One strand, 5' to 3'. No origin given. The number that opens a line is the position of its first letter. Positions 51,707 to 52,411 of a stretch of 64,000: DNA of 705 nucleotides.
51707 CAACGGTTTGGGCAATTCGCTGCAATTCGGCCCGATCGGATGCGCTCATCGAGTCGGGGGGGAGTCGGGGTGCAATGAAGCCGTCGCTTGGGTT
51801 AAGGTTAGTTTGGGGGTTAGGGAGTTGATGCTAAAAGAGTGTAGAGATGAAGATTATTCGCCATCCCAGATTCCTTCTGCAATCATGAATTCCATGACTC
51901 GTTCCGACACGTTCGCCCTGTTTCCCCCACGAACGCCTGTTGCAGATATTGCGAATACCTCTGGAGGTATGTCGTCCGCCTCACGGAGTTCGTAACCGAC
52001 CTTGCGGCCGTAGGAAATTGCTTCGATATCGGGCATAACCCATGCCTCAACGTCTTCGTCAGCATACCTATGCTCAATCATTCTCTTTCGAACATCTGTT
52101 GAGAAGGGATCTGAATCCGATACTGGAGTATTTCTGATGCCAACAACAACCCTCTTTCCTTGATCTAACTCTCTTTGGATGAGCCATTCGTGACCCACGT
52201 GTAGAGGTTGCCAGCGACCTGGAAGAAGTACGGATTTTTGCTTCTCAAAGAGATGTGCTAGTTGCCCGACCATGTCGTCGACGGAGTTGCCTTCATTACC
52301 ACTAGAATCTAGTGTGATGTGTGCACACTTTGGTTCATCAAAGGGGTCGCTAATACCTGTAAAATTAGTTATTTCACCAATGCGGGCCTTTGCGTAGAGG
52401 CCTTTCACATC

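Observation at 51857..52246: APS kinase fused to a small NMNAT-like nucleotidyltransferase domain: candidate non-canonical sulfate adenylyltransferase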

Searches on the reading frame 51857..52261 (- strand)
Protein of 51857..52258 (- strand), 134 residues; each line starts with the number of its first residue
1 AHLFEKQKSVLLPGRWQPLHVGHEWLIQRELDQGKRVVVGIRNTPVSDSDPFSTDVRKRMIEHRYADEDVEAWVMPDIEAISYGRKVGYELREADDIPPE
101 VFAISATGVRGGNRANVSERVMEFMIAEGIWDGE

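Call 6: search_solved_structures(query=window:51857-52243:-, max_evalue=10, show_alignments=3)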
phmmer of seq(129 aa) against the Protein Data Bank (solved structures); distinct sequences matched with E-value up to 10: 25.
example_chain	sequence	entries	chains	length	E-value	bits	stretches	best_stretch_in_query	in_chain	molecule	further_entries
2qjt_B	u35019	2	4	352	0.0015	21.8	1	8-66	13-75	Nicotinamide-nucleotide adenylyltransferase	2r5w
1f9a_A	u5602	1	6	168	0.0025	21.1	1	7-73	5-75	HYPOTHETICAL PROTEIN MJ0541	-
4yp7_A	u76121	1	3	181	0.01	19.1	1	6-65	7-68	Nicotinamide-nucleotide adenylyltransferase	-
1ej2_A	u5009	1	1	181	0.012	18.9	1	6-65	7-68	NICOTINAMIDE MONONUCLEOTIDE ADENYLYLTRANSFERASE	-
4yp5_A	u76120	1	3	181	0.012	18.9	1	6-65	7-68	Nicotinamide-nucleotide adenylyltransferase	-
1m8j_A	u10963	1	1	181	0.024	17.9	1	6-65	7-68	Nicotinamide-nucleotide Adenylyltransferase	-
1vlh_A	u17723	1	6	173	0.027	17.8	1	5-64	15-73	Phosphopantetheine adenylyltransferase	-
1m8g_A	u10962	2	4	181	0.032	17.5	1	6-65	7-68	Nicotinamide-nucleotide Adenylyltransferase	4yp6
1m8f_A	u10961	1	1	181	0.082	16.2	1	6-65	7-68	nicotinamide-nucleotide adenylyltransferase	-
4f3r_A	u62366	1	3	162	0.12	15.6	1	5-68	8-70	Phosphopantetheine adenylyltransferase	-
7e36_B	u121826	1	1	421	0.16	15.2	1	32-101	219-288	FMN-dependent oxidoreductase (Nitrilotriacetate monooxygenase family)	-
1hyb_A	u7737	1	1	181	0.31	14.3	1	6-65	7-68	NICOTINAMIDE MONONUCLEOTIDE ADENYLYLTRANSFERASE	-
1m8k_A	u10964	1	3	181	0.31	14.3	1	6-65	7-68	Nicotinamide-nucleotide Adenylyltransferase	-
3nd5_A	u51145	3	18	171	0.51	13.6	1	3-60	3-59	Phosphopantetheine adenylyltransferase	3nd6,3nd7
3nv7_A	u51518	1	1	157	0.51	13.6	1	2-58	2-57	Phosphopantetheine adenylyltransferase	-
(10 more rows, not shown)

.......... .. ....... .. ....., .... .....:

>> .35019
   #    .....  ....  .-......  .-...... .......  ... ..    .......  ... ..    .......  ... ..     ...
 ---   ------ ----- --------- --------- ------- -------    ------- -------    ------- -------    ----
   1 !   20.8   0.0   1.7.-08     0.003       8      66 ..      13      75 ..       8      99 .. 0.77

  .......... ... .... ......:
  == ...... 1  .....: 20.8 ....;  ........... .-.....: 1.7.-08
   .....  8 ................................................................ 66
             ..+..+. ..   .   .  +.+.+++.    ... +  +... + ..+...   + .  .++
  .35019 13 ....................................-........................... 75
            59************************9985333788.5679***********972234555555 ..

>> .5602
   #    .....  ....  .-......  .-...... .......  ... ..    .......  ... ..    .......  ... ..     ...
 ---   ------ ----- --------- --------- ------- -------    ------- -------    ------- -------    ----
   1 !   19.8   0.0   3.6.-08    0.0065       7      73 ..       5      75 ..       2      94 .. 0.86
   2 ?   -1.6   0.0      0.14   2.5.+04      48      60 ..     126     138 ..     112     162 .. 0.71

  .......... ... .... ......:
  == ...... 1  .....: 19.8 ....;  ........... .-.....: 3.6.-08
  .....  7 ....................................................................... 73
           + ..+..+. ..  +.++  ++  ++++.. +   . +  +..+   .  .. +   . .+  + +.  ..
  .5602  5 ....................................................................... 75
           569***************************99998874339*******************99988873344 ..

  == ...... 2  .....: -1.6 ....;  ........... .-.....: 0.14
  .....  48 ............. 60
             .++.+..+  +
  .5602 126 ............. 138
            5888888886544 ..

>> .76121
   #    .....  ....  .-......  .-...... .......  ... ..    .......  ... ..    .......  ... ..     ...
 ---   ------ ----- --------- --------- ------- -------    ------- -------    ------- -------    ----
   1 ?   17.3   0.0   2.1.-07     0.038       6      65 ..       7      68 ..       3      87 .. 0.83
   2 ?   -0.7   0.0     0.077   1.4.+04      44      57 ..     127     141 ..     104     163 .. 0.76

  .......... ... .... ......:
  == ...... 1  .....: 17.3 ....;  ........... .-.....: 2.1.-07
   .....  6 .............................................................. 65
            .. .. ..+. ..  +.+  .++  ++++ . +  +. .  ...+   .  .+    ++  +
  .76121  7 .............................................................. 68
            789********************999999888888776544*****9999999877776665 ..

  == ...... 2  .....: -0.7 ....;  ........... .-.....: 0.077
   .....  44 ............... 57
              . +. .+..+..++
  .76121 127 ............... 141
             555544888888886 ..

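Call 7: find_homologous_proteins(query=window:51857-52258:-, max_evalue=0.001)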
Query seq(134 aa) (134 aa): 57 proteins with E <= 0.001 among 72 candidates.
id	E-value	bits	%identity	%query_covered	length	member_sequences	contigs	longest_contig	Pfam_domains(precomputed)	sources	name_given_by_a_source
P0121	1.6e-80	286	93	100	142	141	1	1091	PF01467.33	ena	-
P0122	4.1e-77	275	92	100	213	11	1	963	PF01583.27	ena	-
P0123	1.0e-76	273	88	100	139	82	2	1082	-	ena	-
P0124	2.9e-76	272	91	100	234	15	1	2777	PF01583.27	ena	-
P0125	1.7e-75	269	87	100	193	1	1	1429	-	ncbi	-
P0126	6.0e-74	264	86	100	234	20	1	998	PF01583.27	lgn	-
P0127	2.5e-73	262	85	100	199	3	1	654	PF01583.27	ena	-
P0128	2.2e-72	259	85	100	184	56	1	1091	PF01583.27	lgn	-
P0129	4.9e-72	258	84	100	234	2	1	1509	PF01583.27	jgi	jgi:adenylylsulfate kinase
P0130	1.7e-71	256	85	98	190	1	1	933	PF01583.27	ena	-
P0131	1.7e-71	256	84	100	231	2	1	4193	PF01583.27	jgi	jgi:cytidyltransferase-like protein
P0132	1.8e-71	256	85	98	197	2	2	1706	PF01583.27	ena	-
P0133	1.9e-71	256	84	100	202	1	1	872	PF01583.27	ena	-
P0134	4.9e-71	255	84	100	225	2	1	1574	PF01583.27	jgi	jgi:cytidyltransferase-like protein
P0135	5.0e-71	255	83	100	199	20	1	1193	PF01583.27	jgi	jgi:adenylylsulfate kinase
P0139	1.6e-69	250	88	93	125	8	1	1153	PF01467.33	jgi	jgi:nicotinamide mononucleotide adenylyltransferase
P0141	8.7e-65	235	81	94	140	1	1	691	PF01467.33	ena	-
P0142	1.1e-64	234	78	100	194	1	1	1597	PF01467.33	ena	-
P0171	1.5e-19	88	43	82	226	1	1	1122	PF01467.33,PF01583.27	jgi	jgi:adenylylsulfate kinase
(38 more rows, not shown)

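Call 18: search_protein_representatives(alignment_id=A1)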
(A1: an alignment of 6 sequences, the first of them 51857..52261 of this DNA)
Query: 6 sequences, 197 profile positions. Proteins with E-value up to 0.001 (for the whole library): 8841; up to 1e-10: 949; up to 1e-30: 97. The best 150 are listed.
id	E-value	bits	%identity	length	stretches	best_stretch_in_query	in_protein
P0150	1.5e-63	230.3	-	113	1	85-197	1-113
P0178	8.8e-56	205.0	-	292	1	3-177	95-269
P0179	7.0e-55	202.0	-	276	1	2-180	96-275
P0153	1.5e-53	197.7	-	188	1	29-158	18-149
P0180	3.0e-51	190.2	-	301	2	68-190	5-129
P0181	1.0e-50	188.5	-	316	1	2-177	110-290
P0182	5.9e-50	185.9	-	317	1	3-178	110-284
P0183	4.2e-48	179.9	-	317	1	2-180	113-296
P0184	1.9e-47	177.8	-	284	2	73-190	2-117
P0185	1.5e-46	174.8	-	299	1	3-178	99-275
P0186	7.5e-46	172.6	-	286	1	3-180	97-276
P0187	1.1e-45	172.0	-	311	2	71-178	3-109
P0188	1.2e-45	171.9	-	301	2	73-177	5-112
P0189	4.3e-45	170.1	-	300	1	3-184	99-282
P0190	4.9e-45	169.9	-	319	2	74-185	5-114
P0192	1.6e-43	165.0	-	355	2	70-180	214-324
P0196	8.9e-43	162.5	-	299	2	72-179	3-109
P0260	2.5e-31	125.1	-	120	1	71-180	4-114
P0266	8.5e-31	123.4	-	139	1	72-177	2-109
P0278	5.4e-30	120.8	-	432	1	74-179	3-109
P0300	1.5e-27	112.8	-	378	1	61-188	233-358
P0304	2.9e-27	111.9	-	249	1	72-177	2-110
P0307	3.3e-27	111.7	-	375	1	68-177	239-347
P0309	4.5e-27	111.3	-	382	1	71-178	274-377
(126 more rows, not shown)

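Call 22: search_protein_families(library=pfam, proteins=[P0180, P0187, P0196, P0192, P0300, P0307, P0309, P0278, P0304, P0260], max_evalue=0.001)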
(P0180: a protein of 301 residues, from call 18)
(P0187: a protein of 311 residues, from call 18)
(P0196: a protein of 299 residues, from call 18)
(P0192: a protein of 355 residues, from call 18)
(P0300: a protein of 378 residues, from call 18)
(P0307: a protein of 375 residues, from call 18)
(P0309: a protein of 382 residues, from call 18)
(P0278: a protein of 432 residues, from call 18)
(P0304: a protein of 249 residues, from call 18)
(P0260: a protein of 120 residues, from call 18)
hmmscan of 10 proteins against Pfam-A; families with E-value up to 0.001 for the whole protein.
P0180 (301 aa): 7 families
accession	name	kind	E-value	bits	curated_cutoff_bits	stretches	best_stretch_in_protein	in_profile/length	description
PF01583.26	APS_kinase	-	4.1e-53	179.9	21.1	1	134-279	4-152/152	Adenylylsulphate kinase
PF01467.32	CTP_transf_like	-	7.4e-12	46.1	21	1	12-93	1-74/133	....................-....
PF08433.16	KTI12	-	1.5e-07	31.7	22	1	137-250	6-117/271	Chromatin associated protein KTI12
PF13671.12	AAA_33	-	1.7e-05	25.6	27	1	136-247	3-117/143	AAA domain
PF08218.17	Citrate_ly_lig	-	6.7e-05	23.1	20.9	1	18-69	9-57/182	Citrate lyase ligase C-terminal domain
PF13238.12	AAA_18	-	0.00046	21.1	29.4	0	139-253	5-116/128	AAA domain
PF13207.12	AAA_17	-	0.00069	20.3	27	0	138-247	1-121/136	AAA domain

P0187 (311 aa): 6 families
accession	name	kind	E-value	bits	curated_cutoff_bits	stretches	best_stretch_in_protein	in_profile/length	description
PF01583.26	APS_kinase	-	8e-56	188.7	21.1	1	142-287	2-150/152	Adenylylsulphate kinase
PF01467.32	CTP_transf_like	-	1e-09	39.1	21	1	7-76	1-71/133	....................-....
PF13671.12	AAA_33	-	4.5e-08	33.9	27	1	144-254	1-114/143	AAA domain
PF13238.12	AAA_18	-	3.4e-06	28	29.4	1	145-247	1-100/128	AAA domain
PF08433.16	KTI12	-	0.00038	20.5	22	0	145-168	4-27/271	Chromatin associated protein KTI12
PF05636.17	HIGH_NTase1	-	0.00097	19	27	0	12-37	10-36/402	HIGH Nucleotidyl Transferase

P0196 (299 aa): 9 families
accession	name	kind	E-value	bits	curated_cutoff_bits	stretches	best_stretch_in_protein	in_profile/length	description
PF01583.26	APS_kinase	-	6e-50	169.7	21.1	1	135-281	2-152/152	Adenylylsulphate kinase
PF13671.12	AAA_33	-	9.7e-06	26.4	27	1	137-244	1-112/143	AAA domain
PF24883.2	NPHP3_N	-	1.2e-05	26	24.8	1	120-167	10-54/164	Nephrocystin 3, N-terminal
PF01467.32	CTP_transf_like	-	5.1e-05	23.9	21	1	7-65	2-63/133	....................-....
PF13238.12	AAA_18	-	0.00013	22.8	29.4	1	141-190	4-44/128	AAA domain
PF01747.23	ATP-sulfurylase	-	0.00016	21.6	24.3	0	90-128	173-211/212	ATP-sulfurylase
PF00005.33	ABC_tran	-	0.00027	22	25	1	133-198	9-64/137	ABC transporter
PF06414.18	Zeta_toxin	-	0.00027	20.9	22.3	1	140-190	21-70/199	Zeta toxin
PF03205.20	MobB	-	0.00041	20.7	26.6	1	137-169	1-33/133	Molybdopterin guanine dinucleotide synthesis protein B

P0192 (355 aa): 5 families
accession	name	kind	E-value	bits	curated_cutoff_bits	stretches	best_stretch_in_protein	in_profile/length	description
PF01583.26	APS_kinase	-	9.5e-69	230.7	21.1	1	17-164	4-152/152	Adenylylsulphate kinase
PF01467.32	CTP_transf_like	-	3.8e-08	34.1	21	1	218-287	1-69/133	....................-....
PF13671.12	AAA_33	-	1.2e-06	29.3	27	1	17-129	1-114/143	AAA domain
PF08433.16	KTI12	-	2.1e-05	24.6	22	1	16-171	2-154/271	Chromatin associated protein KTI12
PF13238.12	AAA_18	-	3.6e-05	24.7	29.4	1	18-132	1-110/128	AAA domain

P0300 (378 aa): 1 family
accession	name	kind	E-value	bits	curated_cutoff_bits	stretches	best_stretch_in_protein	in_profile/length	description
PF01467.32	CTP_transf_like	-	9.6e-05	23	21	1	247-298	1-55/133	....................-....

P0307 (375 aa): 0 families

P0309 (382 aa): 1 family
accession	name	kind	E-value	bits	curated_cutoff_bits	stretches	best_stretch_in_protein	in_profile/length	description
PF01467.32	CTP_transf_like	-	7.8e-07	29.8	21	1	279-337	2-64/133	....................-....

P0278 (432 aa): 2 families
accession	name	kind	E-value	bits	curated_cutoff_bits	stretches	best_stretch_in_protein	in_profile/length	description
PF01467.32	CTP_transf_like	-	4.2e-08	33.9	21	1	4-68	1-66/133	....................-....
PF02272.25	DHHA1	-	7.4e-05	23.6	25.9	1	352-416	19-88/102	DHHA1 domain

P0304 (249 aa): 3 families
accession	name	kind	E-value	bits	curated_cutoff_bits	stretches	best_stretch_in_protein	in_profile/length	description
PF01583.26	APS_kinase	-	2.3e-15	57.4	21.1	1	111-207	3-109/152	Adenylylsulphate kinase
PF13671.12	AAA_33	-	6.2e-09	36.7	27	1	113-181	2-75/143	AAA domain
PF01467.32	CTP_transf_like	-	0.0004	21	21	1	14-72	8-67/133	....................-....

P0260 (120 aa): 1 family
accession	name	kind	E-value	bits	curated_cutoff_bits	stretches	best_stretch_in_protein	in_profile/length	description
PF01467.32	CTP_transf_like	-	1.1e-06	29.3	21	1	8-61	1-57/133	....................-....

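Call 23: list_cluster_members(proteins=[P0178, P0180, P0181, P0187, P0192, P0196, P0278, P0260, P0300, P0304])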
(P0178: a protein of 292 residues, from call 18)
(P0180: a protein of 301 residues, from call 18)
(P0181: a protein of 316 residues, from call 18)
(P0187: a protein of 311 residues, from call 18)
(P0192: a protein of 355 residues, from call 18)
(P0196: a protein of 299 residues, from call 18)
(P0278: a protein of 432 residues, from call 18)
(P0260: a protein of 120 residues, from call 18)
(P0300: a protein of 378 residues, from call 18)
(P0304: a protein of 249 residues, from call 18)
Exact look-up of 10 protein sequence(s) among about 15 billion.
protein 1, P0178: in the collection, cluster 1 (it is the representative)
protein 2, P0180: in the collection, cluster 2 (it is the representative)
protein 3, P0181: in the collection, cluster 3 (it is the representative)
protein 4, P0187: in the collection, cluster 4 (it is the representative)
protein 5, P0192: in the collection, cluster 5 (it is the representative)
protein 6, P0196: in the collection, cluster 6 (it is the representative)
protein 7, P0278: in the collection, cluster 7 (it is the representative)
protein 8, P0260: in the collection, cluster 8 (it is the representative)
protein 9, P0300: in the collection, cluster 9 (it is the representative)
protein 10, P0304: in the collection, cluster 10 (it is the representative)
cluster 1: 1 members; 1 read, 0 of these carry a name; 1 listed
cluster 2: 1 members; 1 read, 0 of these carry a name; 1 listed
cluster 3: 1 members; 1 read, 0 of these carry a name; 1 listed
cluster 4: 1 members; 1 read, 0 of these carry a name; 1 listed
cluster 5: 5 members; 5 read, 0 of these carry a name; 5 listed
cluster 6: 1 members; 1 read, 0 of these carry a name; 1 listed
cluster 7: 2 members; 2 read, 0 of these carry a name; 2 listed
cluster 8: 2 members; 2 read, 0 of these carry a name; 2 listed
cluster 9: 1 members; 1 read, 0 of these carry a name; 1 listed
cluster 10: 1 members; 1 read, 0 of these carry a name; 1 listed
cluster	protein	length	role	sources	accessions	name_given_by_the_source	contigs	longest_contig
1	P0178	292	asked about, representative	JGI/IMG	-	-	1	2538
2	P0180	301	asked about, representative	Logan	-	-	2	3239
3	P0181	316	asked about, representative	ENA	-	-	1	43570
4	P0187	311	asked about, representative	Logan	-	-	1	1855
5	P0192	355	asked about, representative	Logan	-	-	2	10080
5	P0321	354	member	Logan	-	-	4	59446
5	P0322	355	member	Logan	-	-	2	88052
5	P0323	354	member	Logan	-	-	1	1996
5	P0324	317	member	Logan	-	-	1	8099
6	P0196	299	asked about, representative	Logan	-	-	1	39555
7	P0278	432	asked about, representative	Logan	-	-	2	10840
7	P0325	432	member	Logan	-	-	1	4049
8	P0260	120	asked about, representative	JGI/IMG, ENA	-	-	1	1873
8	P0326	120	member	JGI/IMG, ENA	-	-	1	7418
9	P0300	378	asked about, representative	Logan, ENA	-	-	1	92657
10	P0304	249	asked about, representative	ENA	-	-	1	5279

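Call 29: search_solved_structures(query=A2, max_evalue=10, show_alignments=0)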
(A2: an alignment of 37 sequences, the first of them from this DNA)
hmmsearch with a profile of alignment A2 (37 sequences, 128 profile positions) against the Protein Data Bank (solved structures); distinct sequences matched with E-value up to 10: 93 (the best 60 are shown).
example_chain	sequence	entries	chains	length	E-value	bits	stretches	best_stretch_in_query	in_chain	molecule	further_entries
1f9a_A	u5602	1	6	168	3.7e-16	62.5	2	7-76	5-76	HYPOTHETICAL PROTEIN MJ0541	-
2qjt_B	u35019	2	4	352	1.5e-13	54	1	4-76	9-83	Nicotinamide-nucleotide adenylyltransferase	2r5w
4yp7_A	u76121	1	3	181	1.9e-12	50.4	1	5-76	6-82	Nicotinamide-nucleotide adenylyltransferase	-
1ej2_A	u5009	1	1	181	2.4e-12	50.2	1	5-76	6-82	NICOTINAMIDE MONONUCLEOTIDE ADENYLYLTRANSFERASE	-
4yp5_A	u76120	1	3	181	2.4e-12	50.2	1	5-76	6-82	Nicotinamide-nucleotide adenylyltransferase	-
2qjo_A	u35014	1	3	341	2.4e-11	46.9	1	3-74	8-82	Bifunctional NMN adenylyltransferase/Nudix hydrolase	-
1m8g_A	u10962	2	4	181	2.4e-11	46.9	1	5-76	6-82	Nicotinamide-nucleotide Adenylyltransferase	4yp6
1m8j_A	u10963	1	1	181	4.2e-11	46.1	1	5-76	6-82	Nicotinamide-nucleotide Adenylyltransferase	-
1m8f_A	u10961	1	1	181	9.4e-11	45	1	5-76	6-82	nicotinamide-nucleotide adenylyltransferase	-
1hyb_A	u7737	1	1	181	2.4e-10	43.7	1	5-76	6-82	NICOTINAMIDE MONONUCLEOTIDE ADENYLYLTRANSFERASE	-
1m8k_A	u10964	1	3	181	2.4e-10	43.7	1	5-76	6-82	Nicotinamide-nucleotide Adenylyltransferase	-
3nd5_A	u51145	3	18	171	3.4e-05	27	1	2-71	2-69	Phosphopantetheine adenylyltransferase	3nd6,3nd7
1lw7_A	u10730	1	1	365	3.9e-05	26.8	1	2-65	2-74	TRANSCRIPTIONAL REGULATOR NADR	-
1vlh_A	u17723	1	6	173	6.2e-05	26.2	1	2-68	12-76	Phosphopantetheine adenylyltransferase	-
9x6f_A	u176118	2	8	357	0.00012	25.3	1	3-75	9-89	Nicotinamide-nucleotide adenylyltransferase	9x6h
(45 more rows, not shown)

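Call 30: search_protein_families(library=pfam, alignment_id=A2, max_evalue=0.1)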
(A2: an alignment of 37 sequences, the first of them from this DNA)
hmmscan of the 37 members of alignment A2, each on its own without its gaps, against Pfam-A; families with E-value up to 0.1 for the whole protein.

A. member 1, seq(130 aa): 1 family
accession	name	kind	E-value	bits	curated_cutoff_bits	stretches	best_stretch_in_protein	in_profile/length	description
PF01467.32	CTP_transf_like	-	2.8e-06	28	21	1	7-76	1-70/133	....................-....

B. families by the number of members that match (of 37 scanned): 33 families (the first 25 are shown)
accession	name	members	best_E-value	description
PF01467.32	CTP_transf_like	37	7.7e-12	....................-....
PF05636.17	HIGH_NTase1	19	5.7e-07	HIGH Nucleotidyl Transferase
PF08218.17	Citrate_ly_lig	13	1.4e-06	Citrate lyase ligase C-terminal domain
PF01747.23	ATP-sulfurylase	11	1e-05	ATP-sulfurylase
PF02569.21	Pantoate_ligase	3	0.016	Pantoate-beta-alanine ligase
PF18451.7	CdiA_C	3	0.029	Contact-dependent growth inhibition CdiA C-terminal domain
PF01583.26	APS_kinase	2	0.0038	Adenylylsulphate kinase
PF15123.11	DUF4562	2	0.0063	Domain of unknown function (DUF4562)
PF06574.18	FAD_syn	2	0.018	FAD synthetase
PF16581.11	HIGH_NTase1_ass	2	0.048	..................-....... C-terminal region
PF25199.1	nSTAND_NTPase5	1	8.7e-05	Novel STAND NTPase 5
PF13191.12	AAA_16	1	0.0015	AAA ATPase domain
PF13555.12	AAA_29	1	0.0036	P-loop containing region of AAA domain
PF24883.2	NPHP3_N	1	0.0045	Nephrocystin 3, N-terminal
PF23159.1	WH_Rok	1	0.0061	Repressor Rok winged helix domain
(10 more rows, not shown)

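Call 33: find_related_loci(query=A3, collection=genome_contigs, flank=10000)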
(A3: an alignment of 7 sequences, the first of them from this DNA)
Query A3 (130 aa) in genome_contigs; peptide patterns used: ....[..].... (x = any residue, [..] = any of these).
600 stretches matched a pattern (row limit reached: there are more); 547 encode a relative of the query (tblastn E <= 1e-3); the best 80 are kept; 80 distinct loci.
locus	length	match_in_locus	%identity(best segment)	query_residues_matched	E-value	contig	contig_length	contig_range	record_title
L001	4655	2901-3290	100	1-130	4e-86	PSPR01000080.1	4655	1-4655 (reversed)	MAG: Methanobacteriota archaeon isolate Guaymas_28 scaffold_32714, whole genome shotgun sequence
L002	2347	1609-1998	95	1-130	2e-85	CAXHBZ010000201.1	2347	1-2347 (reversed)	MAG TPA_asm: uncultured Candidatus Poseidoniales archaeon isolate SRR12480086_binner13_Refined_4 genome assembly, contig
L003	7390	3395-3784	95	1-130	1e-82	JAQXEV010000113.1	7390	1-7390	MAG: Candidatus Thalassarchaeaceae archaeon isolate cluster2-bin.113 k141_3447059, whole genome shotgun sequence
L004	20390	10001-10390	95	1-130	2e-82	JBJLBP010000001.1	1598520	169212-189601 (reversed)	MAG: Candidatus Thalassarchaeaceae archaeon isolate LRMED-022 MGIIb-O1-LRMED-022-C1, whole genome shotgun sequence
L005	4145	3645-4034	94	1-130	6e-82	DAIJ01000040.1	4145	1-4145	MAG TPA_asm: Euryarchaeota archaeon UBA23 UBA23_contig_50641, whole genome shotgun sequence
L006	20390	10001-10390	94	1-130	7e-82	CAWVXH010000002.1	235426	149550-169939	MAG TPA_asm: uncultured Candidatus Poseidoniales archaeon isolate ERR3589593_concoct_140 genome assembly, contig: ERZ751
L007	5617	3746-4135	92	1-130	4e-81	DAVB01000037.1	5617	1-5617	MAG TPA_asm: Euryarchaeota archaeon UBA52 UBA52_contig_39331, whole genome shotgun sequence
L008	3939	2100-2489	88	1-130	6e-79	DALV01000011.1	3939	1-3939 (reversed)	MAG TPA_asm: Euryarchaeota archaeon UBA105 UBA105_contig_78052, whole genome shotgun sequence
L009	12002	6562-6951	88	1-130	6e-79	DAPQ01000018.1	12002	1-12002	MAG TPA_asm: Euryarchaeota archaeon UBA19 UBA19_contig_21885, whole genome shotgun sequence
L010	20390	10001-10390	88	1-130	2e-78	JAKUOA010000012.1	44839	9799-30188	MAG: Candidatus Thalassarchaeum sp. isolate ALOHA_A2.0_21 A2.0-MGIIb-O1-2_12, whole genome shotgun sequence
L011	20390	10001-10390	92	1-130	5e-78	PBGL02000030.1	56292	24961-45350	MAG: Methanobacteriota archaeon isolate SP3063 12080, whole genome shotgun sequence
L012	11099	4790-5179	87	1-130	1e-77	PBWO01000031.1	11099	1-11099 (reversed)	MAG: Methanobacteriota archaeon isolate RS814 22708, whole genome shotgun sequence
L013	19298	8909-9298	88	1-130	2e-77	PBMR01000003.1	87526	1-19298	MAG: Methanobacteriota archaeon isolate SP208 32843, whole genome shotgun sequence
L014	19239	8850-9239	85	1-130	3e-76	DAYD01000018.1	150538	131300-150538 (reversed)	MAG TPA_asm: Euryarchaeota archaeon UBA462 UBA462_contig_5843, whole genome shotgun sequence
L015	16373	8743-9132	87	1-130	2e-76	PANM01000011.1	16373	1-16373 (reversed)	MAG: Methanobacteriota archaeon isolate SAT2681 88137, whole genome shotgun sequence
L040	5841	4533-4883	39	3-121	2e-27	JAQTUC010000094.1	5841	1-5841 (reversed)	MAG: Candidatus Omnitrophota bacterium isolate STB_55 NODE_42043_length_5841_cov_2.901645_Sandtown_B, whole genome shotg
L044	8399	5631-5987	41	3-123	5e-26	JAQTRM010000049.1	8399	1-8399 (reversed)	MAG: Candidatus Omnitrophota bacterium isolate STB_163 NODE_23376_length_8399_cov_11.632858_Sandtown_B, whole genome sho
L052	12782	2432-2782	40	3-121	7e-25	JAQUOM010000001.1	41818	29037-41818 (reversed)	MAG: Candidatus Omnitrophota bacterium isolate STD1_200 NODE_1797_length_41818_cov_3.643088_Sandtown_D1, whole genome sh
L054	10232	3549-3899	39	3-121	9e-25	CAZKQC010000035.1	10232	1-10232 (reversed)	MAG TPA_asm: uncultured Planctomycetales bacterium isolate SRP098346_co1_321 genome assembly, contig: NODE_8444_length_1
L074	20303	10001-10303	42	5-107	3e-22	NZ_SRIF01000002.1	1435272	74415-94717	Haloarcula amylovorans strain LR21 scaffold2, whole genome shotgun sequence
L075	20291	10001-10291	41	10-107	3e-22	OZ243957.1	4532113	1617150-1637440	MAG: Pyrinomonadaceae bacterium isolate fdab6d58-10c3-4ee6-bfdd-27b91cfd1317 genome assembly, chromosome: 1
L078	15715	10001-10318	44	1-106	8e-22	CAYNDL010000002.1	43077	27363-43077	MAG TPA_asm: uncultured Candidatus Saccharibacteria bacterium isolate binchicken_co20_293 genome assembly, contig: NODE_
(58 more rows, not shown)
